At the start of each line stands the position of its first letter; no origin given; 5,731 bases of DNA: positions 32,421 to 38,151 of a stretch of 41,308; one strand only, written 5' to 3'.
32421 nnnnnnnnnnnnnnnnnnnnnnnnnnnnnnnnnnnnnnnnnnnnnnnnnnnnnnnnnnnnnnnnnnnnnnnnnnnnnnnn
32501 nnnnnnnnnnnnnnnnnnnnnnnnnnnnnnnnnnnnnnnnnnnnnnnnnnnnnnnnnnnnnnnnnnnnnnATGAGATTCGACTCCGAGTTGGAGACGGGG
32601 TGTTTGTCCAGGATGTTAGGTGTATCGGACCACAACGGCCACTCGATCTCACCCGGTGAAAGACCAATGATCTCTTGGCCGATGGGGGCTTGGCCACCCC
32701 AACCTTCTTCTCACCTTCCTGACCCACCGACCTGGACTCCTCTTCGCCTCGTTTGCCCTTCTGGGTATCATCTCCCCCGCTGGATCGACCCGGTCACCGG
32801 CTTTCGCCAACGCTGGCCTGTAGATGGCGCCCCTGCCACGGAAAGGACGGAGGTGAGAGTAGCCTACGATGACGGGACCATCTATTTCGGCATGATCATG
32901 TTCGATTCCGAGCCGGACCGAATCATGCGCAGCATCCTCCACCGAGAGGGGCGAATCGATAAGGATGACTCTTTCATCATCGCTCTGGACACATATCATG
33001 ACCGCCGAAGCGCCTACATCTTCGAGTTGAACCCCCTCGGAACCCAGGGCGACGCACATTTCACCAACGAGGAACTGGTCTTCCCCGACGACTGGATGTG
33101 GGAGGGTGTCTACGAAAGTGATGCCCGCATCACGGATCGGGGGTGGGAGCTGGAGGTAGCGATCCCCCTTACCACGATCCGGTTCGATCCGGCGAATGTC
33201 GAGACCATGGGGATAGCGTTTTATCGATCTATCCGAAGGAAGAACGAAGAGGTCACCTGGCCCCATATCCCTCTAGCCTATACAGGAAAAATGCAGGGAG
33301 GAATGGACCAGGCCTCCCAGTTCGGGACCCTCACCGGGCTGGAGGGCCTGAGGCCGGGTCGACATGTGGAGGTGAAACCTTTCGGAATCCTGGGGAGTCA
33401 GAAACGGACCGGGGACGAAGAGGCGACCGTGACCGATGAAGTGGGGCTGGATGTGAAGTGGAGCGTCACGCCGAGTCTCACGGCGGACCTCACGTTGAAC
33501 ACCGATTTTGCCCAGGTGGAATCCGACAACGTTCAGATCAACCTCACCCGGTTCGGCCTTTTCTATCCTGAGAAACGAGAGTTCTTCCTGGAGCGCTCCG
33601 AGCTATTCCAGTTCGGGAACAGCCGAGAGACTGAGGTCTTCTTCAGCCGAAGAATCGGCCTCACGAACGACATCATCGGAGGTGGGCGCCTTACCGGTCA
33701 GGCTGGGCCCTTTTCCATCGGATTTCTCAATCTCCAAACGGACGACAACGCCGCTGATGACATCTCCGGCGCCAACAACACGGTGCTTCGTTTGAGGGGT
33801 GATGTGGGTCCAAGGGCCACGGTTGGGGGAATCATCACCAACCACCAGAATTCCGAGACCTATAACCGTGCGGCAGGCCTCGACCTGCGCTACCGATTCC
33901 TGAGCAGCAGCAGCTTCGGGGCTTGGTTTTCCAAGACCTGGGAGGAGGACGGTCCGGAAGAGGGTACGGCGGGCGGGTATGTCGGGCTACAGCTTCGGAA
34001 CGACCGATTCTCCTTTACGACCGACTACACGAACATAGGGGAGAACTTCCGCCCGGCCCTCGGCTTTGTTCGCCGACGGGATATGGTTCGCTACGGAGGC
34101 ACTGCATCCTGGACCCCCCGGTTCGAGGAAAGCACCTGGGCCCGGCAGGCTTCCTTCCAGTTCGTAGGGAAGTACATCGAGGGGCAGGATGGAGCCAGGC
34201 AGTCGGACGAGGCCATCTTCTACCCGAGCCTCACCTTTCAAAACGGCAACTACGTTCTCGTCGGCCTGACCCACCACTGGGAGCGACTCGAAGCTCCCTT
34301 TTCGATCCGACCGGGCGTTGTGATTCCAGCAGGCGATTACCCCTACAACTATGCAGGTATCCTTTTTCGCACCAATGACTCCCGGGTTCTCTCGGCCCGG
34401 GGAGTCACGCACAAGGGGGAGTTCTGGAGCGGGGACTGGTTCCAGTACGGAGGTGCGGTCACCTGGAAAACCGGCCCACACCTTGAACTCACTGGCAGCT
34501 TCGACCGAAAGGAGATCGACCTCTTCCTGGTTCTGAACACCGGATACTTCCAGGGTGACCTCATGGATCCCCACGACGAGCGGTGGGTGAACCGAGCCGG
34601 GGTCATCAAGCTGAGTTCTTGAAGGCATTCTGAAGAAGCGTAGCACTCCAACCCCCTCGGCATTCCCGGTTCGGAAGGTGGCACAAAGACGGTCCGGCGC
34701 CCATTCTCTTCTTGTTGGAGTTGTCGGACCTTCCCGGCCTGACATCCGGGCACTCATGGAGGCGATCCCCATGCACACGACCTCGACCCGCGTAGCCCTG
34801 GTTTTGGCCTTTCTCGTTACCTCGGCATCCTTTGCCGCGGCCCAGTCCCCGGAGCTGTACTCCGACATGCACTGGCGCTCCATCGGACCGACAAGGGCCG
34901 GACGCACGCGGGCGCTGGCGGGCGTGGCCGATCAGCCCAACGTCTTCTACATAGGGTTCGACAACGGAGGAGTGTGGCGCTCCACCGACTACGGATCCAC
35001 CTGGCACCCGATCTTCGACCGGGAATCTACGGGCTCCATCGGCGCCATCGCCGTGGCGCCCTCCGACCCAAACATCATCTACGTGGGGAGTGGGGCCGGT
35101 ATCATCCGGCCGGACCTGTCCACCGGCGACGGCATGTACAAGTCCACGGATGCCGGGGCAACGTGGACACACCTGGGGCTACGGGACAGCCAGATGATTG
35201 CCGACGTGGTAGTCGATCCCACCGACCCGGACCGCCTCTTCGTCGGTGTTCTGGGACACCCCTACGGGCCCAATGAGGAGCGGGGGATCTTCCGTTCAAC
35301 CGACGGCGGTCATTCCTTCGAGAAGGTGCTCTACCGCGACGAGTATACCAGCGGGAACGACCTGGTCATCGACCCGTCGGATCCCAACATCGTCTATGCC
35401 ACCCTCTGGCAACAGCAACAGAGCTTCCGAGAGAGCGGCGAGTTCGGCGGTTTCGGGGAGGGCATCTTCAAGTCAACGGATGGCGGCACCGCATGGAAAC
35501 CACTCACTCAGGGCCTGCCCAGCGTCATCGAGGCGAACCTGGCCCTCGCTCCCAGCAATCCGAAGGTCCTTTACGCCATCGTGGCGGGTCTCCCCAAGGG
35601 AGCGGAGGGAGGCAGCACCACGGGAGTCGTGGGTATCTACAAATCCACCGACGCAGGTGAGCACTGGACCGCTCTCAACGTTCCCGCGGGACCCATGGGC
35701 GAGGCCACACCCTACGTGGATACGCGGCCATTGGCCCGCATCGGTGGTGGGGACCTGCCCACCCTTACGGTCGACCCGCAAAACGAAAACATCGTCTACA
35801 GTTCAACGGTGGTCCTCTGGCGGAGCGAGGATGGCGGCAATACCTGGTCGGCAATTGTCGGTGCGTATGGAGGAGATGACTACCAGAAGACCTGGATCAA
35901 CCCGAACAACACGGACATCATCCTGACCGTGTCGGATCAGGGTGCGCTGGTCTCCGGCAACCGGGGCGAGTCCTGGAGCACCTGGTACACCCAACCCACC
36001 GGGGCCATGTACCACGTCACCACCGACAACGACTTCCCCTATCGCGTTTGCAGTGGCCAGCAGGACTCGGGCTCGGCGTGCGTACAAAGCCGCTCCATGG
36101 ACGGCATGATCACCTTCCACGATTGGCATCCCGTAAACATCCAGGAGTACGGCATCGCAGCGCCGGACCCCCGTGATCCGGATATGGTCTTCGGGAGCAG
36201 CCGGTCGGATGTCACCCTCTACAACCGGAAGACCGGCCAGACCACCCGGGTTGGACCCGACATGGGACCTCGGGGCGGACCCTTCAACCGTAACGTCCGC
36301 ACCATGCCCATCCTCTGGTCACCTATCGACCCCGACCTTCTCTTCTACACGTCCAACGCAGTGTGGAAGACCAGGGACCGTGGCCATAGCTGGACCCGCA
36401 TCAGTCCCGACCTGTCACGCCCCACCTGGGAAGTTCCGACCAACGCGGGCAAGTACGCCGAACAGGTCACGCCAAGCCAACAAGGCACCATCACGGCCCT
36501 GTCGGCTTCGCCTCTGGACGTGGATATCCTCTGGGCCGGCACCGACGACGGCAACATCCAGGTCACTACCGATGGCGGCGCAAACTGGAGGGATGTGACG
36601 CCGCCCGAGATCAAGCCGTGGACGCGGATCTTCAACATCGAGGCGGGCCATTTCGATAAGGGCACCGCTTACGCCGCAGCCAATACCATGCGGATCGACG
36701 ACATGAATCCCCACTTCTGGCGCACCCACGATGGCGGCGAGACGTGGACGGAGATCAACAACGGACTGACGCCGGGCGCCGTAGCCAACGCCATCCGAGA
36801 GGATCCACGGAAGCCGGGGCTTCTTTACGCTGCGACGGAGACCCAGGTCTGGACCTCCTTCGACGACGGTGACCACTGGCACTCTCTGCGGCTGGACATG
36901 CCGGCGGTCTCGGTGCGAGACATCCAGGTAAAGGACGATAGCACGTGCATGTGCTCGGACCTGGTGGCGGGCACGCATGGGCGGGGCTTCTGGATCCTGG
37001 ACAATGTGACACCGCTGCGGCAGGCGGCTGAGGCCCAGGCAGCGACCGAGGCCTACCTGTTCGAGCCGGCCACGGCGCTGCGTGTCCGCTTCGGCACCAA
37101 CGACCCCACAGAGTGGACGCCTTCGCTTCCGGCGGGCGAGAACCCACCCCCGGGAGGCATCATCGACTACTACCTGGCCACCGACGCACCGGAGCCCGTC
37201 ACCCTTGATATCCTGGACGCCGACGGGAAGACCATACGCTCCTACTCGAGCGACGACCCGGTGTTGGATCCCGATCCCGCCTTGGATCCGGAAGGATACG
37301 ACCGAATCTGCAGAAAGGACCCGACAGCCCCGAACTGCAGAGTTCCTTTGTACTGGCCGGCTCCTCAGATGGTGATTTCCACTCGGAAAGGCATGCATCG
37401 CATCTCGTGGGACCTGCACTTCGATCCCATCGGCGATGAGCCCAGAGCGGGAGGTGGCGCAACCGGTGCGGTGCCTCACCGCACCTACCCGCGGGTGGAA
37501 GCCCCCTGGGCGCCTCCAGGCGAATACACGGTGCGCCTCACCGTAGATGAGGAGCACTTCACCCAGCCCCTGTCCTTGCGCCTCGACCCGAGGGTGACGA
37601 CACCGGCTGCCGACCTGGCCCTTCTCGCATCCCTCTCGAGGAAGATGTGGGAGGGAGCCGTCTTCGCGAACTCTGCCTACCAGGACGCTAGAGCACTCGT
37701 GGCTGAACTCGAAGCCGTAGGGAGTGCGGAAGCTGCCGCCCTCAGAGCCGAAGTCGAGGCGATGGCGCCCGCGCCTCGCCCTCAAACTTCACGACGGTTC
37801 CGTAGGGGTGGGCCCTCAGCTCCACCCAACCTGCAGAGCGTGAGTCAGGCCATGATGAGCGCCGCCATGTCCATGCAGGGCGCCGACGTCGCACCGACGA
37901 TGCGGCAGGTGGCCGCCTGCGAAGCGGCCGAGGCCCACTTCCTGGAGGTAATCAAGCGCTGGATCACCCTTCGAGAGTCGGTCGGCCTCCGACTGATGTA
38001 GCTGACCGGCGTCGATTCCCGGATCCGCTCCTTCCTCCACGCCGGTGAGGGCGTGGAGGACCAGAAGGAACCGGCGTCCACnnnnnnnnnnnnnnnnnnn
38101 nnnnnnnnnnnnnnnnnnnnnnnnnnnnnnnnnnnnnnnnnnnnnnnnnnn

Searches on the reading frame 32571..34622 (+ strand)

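Call 22: search_protein_families(library=pfam, proteins=[window:32571-34622:+], max_evalue=0.001)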
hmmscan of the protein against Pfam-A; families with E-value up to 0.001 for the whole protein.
window:32571-34622:+ (683 aa): 1 family
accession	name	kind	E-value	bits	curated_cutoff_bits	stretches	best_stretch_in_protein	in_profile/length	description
PF19313.5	DUF5916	-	1.5e-20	73.9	22.6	1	281-365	18-97/572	Domain of unknown function (DUF5916)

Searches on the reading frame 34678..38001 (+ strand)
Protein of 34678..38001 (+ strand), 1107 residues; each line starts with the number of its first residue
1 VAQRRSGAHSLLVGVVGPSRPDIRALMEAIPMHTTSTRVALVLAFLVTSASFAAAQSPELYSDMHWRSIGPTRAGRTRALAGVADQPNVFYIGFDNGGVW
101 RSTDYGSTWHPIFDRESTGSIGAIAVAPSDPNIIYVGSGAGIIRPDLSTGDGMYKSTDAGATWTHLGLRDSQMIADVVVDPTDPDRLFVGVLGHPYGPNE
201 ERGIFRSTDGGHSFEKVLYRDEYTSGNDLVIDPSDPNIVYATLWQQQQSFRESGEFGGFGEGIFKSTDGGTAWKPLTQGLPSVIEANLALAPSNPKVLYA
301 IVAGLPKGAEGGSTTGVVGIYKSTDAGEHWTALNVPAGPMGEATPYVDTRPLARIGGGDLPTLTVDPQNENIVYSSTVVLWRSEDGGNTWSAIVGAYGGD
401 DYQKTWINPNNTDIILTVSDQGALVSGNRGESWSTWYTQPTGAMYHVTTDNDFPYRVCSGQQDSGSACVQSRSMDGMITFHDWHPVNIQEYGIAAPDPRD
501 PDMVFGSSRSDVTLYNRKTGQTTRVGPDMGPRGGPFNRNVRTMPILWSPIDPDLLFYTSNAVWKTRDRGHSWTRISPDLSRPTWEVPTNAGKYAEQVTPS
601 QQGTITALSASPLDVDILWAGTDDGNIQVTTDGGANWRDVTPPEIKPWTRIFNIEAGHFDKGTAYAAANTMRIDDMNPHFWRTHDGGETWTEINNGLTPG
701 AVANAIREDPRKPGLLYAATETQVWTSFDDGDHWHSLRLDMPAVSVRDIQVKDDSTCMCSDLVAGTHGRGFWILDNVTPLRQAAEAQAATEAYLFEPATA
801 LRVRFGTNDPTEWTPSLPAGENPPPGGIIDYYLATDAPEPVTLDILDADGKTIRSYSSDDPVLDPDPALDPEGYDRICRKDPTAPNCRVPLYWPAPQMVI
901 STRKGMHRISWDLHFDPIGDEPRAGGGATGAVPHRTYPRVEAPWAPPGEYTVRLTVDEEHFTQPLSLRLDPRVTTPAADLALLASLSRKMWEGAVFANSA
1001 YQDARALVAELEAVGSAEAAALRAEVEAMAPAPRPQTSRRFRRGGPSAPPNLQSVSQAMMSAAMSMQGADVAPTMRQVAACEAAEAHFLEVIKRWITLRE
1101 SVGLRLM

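Call 80: search_protein_families(library=pfam, proteins=[window:34678-38001:+], max_evalue=0.001)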
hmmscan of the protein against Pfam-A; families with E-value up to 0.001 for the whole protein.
window:34678-38001:+ (1107 aa): 2 families
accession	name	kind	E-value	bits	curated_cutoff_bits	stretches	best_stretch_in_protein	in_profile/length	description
PF15902.12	Sortilin-Vps10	-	2e-32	113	33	4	153-279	3-115/446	Sortilin, neurotensin receptor 3,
PF02012.26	BNR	-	2.2e-05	24.2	27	0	681-691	1-11/12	BNR/Asp-box repeat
